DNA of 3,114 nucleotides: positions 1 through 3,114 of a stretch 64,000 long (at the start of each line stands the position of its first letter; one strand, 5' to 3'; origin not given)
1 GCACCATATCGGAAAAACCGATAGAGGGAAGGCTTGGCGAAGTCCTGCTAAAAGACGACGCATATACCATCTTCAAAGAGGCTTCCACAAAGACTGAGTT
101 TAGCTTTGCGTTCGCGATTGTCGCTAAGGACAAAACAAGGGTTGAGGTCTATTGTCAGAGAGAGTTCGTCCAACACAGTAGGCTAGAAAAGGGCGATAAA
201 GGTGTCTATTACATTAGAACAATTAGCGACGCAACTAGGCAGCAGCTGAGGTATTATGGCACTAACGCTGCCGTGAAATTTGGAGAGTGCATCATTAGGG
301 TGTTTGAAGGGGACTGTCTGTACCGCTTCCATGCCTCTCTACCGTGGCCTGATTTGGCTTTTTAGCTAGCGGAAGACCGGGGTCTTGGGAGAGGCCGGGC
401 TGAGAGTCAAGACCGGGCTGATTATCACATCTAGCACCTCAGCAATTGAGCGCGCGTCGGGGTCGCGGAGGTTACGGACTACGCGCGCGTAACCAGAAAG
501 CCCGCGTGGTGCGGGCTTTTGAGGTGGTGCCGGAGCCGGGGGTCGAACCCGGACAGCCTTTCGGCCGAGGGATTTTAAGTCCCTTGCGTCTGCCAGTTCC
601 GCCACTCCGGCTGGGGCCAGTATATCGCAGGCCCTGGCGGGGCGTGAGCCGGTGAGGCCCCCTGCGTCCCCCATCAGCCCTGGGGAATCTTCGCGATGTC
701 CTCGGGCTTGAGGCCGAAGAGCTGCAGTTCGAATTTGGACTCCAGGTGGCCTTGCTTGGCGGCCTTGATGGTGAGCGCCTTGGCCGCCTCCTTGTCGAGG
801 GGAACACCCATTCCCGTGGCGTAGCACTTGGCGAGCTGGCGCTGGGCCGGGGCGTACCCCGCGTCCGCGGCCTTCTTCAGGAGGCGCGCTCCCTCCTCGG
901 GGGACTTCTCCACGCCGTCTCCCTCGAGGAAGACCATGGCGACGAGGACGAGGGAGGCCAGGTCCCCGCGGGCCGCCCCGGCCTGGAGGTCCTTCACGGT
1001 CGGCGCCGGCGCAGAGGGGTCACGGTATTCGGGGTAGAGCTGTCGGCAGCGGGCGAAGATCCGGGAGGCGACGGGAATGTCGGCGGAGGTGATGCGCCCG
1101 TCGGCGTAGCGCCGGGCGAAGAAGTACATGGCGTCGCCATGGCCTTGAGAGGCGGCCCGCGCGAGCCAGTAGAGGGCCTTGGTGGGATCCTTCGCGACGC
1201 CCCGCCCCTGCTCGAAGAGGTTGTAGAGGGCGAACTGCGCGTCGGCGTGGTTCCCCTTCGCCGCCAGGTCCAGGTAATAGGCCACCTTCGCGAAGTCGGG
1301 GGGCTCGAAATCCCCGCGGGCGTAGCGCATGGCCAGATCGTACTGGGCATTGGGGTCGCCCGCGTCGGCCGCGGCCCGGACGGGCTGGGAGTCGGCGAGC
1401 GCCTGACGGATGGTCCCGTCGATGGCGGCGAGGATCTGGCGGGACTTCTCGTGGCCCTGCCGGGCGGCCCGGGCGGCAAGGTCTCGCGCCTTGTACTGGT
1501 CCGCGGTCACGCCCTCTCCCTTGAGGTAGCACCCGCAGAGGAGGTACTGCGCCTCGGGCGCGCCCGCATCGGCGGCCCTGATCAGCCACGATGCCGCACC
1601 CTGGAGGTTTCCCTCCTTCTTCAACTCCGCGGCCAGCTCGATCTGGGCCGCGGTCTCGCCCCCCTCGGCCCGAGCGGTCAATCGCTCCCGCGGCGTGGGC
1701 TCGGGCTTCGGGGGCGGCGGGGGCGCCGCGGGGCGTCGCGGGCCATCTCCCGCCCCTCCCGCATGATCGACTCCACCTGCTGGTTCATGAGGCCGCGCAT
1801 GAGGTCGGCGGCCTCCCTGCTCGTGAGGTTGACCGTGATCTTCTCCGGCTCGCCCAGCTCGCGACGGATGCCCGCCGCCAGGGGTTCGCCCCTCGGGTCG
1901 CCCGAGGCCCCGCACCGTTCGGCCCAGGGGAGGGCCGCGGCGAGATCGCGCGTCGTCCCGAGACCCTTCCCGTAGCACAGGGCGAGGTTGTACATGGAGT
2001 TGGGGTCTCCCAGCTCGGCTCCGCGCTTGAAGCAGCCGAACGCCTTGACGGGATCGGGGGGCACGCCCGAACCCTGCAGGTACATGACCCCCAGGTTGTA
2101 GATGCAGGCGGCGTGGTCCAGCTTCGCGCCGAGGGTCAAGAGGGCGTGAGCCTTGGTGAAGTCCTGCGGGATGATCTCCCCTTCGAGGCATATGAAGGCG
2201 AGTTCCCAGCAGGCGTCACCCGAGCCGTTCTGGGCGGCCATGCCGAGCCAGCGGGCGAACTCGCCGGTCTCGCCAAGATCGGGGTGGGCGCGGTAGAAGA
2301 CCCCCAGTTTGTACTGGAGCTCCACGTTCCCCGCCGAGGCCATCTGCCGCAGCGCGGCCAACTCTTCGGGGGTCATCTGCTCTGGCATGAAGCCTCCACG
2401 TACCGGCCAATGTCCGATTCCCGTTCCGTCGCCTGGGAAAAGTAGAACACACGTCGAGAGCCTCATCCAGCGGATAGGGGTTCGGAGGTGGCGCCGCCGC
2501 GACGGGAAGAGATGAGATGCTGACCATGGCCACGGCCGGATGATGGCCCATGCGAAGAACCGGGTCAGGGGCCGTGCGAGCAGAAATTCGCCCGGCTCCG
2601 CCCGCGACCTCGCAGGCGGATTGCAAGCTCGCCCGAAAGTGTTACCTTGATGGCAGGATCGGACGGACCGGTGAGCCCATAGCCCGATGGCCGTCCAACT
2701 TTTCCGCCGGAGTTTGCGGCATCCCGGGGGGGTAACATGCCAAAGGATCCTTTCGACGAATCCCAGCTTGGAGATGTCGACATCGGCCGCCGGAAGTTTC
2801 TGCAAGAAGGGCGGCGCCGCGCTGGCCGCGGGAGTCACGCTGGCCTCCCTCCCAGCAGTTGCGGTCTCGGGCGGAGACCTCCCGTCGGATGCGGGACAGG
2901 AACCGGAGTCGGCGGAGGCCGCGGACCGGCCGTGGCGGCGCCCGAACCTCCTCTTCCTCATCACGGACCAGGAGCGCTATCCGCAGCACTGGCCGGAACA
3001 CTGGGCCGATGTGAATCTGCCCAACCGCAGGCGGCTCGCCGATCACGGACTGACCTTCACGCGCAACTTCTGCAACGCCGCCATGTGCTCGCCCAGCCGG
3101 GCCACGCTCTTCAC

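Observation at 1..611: Low-GC foreign DNA abutting the 3' end of tRNA-Leu(TAA): a likely island boundary at the window edge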

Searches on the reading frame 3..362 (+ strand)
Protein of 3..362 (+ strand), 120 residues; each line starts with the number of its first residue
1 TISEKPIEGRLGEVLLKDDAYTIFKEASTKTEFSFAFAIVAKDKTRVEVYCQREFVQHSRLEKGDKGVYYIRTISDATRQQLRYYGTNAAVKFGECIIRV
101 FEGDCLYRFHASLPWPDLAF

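Call 8: search_protein_families(library=pfam, proteins=[window:3-362:+], max_evalue=10)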
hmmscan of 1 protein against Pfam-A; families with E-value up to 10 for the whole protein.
seq(120 aa): 2 families
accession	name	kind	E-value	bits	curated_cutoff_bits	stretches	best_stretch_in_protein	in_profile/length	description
PF02729.26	OTCace_N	-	0.0083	16.7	29.9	1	14-64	36-85/148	Aspartate/ornithine carbamoyltransferase, carbamoyl-P binding domain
PF03108.21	DBD_Tnp_Mut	-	0.037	14.1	25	0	73-112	22-57/67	MuDR family transposase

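Call 9: search_protein_families(library=padloc, proteins=[window:3-362:+], max_evalue=10)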
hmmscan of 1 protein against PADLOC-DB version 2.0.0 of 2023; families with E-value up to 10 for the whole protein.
seq(120 aa): 0 families

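Call 10: find_homologous_proteins(query=window:3-362:+, max_evalue=0.01)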
Query seq(120 aa) (120 aa): 1 proteins with E <= 0.01 among 7 candidates.
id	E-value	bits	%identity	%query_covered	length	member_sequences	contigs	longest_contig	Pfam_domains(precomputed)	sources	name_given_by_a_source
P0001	3.1e-74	265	100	100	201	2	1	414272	-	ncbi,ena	-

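Call 11: find_encoding_contigs(protein=P0001, flank=10000, max_places=6)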
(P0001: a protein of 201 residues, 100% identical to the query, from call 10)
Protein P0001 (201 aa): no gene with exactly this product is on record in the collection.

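Call 13: find_related_loci(query=P0001, collection=genome_contigs, flank=10000)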
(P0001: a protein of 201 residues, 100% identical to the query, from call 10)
Query P0001 (201 aa) in genome_contigs; peptide patterns used: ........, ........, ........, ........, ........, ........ (x = any residue, [..] = any of these).
306 stretches matched a pattern, but none encodes a relative of the query by tblastn (E <= 1e-3).
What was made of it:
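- Tried and rejected: The genome_contigs scan with P0001 found no relative (call 13).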

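Call 14: list_cluster_members(proteins=[P0001])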
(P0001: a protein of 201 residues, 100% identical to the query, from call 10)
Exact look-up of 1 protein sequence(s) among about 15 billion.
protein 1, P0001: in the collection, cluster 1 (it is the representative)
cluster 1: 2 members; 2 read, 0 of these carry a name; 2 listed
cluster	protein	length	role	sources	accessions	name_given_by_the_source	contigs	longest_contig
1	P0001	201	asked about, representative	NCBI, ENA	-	-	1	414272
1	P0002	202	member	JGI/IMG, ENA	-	-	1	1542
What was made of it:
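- Orphan status: one 2-member cluster in 5.8 billion clusters (calls 10, 14).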

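Call 15: find_encoding_contigs(protein=P0002, flank=10000)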
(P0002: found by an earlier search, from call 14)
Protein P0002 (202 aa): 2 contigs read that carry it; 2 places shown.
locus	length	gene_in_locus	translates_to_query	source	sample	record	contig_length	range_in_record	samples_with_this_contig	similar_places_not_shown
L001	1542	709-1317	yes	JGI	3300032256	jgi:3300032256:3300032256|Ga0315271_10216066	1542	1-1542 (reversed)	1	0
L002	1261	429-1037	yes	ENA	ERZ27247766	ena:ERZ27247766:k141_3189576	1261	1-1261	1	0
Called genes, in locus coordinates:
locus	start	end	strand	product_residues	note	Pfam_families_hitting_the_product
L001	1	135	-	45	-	?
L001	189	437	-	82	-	-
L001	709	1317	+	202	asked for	-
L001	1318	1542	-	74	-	?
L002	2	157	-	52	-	?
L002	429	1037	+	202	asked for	-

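Call 30: search_protein_families(library=pfam, proteins=[P0001], max_evalue=10)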
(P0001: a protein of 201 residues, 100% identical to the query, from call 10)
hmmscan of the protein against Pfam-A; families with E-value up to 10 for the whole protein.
P0001 (201 aa): 2 families
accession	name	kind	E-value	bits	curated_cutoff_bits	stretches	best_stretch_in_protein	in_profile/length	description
PF02729.26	OTCace_N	-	0.0016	19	29.9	1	61-145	4-85/148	Aspartate/ornithine carbamoyltransferase, carbamoyl-P binding domain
PF03108.21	DBD_Tnp_Mut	-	0.23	11.6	25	0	154-193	22-57/67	MuDR family transposase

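Call 44: search_dna_similar(query=P0001, collection=phages, mode=protein, max_evalue=1, max_rows=10)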
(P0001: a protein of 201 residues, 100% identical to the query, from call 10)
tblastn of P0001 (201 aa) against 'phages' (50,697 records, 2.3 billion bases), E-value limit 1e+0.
No match.

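Call 53: search_protein_representatives(protein=P0001)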
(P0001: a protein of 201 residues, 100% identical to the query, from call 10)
Query: 201 residues. Proteins with E-value up to 0.001 (for the whole library): 3; up to 1e-10: 1; up to 1e-30: 1. The best 3 are listed.
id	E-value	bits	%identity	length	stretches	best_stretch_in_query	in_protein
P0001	1.1e-129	446.1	100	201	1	1-201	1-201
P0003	4.7e-07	46.1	47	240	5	10-45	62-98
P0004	1.6e-06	44.4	24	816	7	28-101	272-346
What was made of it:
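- No homologue anywhere (calls 10, 53).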

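Call 67: find_related_loci(query=P0001, collection=viral_contigs, flank=10000)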
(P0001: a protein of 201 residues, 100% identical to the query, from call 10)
Query P0001 (201 aa) in viral_contigs; peptide patterns used: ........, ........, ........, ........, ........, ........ (x = any residue, [..] = any of these).
4 stretches matched a pattern, but none encodes a relative of the query by tblastn (E <= 1e-3).
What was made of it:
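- On tRNA-integrated genomic island / prophage / ICE: No tblastn hit in 50,697 phage records (call 44) or in IMG/VR (call 67).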

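Call 68: predict_structure(protein=P0001)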
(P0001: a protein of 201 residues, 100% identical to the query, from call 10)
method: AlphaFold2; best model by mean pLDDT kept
length: 201 residues; sequences in the alignment: 1
mean_pLDDT: 47.4   pTM: 0.46
mean pLDDT of the five models: 47.4, 43.1, 41.4, 38.3, 34.5
residues with pLDDT >= 90: 0; 70-90: 1; 50-70: 95; < 50: 105
segments of 3 or more residues with pLDDT < 50: 17-25, 30-43, 68-70, 81-114, 136-151, 155-174, 197-201
pLDDT, mean of each block of 10 residues (from residue 1): 58 52 47 34 52 56 55 58 30 25 34 49 58 52 43 45 38 51 63 50 37
secondary structure, 60 per line:
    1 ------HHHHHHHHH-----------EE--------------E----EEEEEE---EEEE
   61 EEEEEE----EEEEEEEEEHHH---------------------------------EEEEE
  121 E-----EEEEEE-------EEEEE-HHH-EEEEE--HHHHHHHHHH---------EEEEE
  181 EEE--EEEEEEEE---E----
elements in order: H7-15 E48-53 E57-66 E71-79 E116-121 E127-132 E140-144 E150-154 H157-166 E176-183 E186-193
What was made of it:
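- The protein's function is unknown, and the AlphaFold model is unusable (pLDDT 47, call 68).
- Tried and rejected: AlphaFold on the single sequence gave pLDDT 47 (call 68), so no fold search was run.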

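Call 75: search_protein_families(library=phrogs, proteins=[P0001], max_evalue=1)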
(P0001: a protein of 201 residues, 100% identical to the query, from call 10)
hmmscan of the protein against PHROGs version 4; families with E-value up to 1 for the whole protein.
P0001 (201 aa): 0 families
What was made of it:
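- On tRNA-integrated genomic island / prophage / ICE: No PHROG, PADLOC or Pfam hit (calls 9, 30, 75).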

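Call 76: search_protein_families(library=ncbifam, proteins=[P0001], max_evalue=10)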
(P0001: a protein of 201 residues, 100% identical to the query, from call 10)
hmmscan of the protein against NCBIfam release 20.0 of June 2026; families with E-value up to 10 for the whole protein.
P0001 (201 aa): 2 families
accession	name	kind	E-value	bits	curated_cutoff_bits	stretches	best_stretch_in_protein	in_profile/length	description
NF033945.1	AcrIIA2_fam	subfamily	0.022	15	40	1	94-163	30-95/118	AcrIIA2 family anti-CRISPR protein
NF003286.0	PRK04284.1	subfamily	0.024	13.8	515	1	56-125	5-70/332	ornithine carbamoyltransferase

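Call 77: search_solved_structures(query=P0001, max_evalue=10)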
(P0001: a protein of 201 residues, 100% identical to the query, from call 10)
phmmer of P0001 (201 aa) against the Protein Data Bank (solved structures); distinct sequences matched with E-value up to 10: 4.
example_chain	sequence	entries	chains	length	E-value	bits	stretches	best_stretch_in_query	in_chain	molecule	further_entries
6bbt_A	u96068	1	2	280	0.12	15.4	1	63-141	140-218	Major pilin backbone protein T-antigen, T13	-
1g83_A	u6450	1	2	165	0.61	13.1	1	38-171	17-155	PROTO-ONCOGENE TYROSINE-PROTEIN KINASE FYN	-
3upd_A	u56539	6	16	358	1.4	11.9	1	56-124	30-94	Ornithine carbamoyltransferase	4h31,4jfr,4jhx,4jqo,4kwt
3uf4_A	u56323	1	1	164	1.5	11.8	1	38-168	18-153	Tyrosine-protein kinase Fyn, Isoform 2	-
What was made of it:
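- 3..365 (+): Last 120 codons plus the TAG stop of a 201-aa orphan gene (P0001). The start codon lies about 240 nt left of the window. The N-terminus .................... looks like a signal peptide. No family hit (calls 8, 9, 30, 75-77).
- Tried and rejected: The weak family hits have no support: OTCace_N, MuDR DBD, AcrIIA2 (15 bits against a cut-off of 40) and a pilin (calls 8, 30, 76, 77).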

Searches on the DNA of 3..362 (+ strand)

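Call 51: search_rna_families(sources=[L001], threshold=evalue, max_evalue=1)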
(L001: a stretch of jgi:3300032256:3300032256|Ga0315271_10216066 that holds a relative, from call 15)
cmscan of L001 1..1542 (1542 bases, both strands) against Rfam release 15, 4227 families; matches with E-value up to 1: 2.
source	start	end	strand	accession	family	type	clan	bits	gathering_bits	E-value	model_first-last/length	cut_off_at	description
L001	1447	1517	-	RF01394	isrK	Gene; sRNA;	-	22.1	50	0.037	1-77/77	no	isrK Hfq binding RNA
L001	820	888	+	RF01152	sR1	Gene; snRNA; snoRNA; CD-box;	-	14.8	45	0.61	1-57/57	no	Small nucleolar RNA sR1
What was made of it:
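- Tried and rejected: Rfam found nothing in L001 above chance (call 51).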

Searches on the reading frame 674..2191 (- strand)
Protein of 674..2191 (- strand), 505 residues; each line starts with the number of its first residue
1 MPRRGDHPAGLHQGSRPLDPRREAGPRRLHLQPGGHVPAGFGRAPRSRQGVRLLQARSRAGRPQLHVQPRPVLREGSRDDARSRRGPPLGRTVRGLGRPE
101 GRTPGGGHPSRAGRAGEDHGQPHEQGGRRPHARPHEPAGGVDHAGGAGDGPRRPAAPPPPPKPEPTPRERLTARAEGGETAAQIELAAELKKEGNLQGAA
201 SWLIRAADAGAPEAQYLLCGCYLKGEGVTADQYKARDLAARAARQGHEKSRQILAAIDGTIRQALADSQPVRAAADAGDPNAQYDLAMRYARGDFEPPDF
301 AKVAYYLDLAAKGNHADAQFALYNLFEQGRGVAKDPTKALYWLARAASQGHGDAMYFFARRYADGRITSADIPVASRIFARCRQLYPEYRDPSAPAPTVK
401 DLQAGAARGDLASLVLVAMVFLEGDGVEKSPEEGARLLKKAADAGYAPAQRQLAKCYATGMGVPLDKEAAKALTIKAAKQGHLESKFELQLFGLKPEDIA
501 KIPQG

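Call 84: search_protein_families(library=pfam, proteins=[window:674-2191:-], max_evalue=0.001)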
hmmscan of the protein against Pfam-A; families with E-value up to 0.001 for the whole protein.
window:674-2191:- (505 aa): 2 families
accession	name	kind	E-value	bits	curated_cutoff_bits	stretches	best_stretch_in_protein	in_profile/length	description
PF08238.18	Sel1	-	3.8e-32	110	30.7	4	212-247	1-36/36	Sel1 repeat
PF23310.1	TPR_27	-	0.00019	21.5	27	0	337-358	46-67/110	Plant tetratrico peptide repeats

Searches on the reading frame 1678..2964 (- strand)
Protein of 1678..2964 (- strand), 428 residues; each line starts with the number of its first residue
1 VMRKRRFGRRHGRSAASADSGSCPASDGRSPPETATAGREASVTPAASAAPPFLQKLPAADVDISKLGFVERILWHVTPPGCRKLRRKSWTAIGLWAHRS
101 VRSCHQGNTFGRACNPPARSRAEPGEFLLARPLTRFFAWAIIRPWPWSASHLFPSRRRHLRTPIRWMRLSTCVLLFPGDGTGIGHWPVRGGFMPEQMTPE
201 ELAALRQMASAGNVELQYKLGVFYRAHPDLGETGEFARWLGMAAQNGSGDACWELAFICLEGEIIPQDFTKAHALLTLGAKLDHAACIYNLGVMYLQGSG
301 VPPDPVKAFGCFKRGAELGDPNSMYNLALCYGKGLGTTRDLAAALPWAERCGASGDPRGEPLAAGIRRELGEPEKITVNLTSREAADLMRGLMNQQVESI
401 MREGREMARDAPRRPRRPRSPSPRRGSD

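Call 84: search_protein_families(library=pfam, proteins=[window:1678-2964:-], max_evalue=0.001)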
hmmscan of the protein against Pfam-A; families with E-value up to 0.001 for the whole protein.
window:1678-2964:- (428 aa): 1 family
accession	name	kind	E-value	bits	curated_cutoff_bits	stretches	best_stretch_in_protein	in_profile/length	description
PF08238.18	Sel1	-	1.2e-22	79.9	30.7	2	286-320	2-36/36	Sel1 repeat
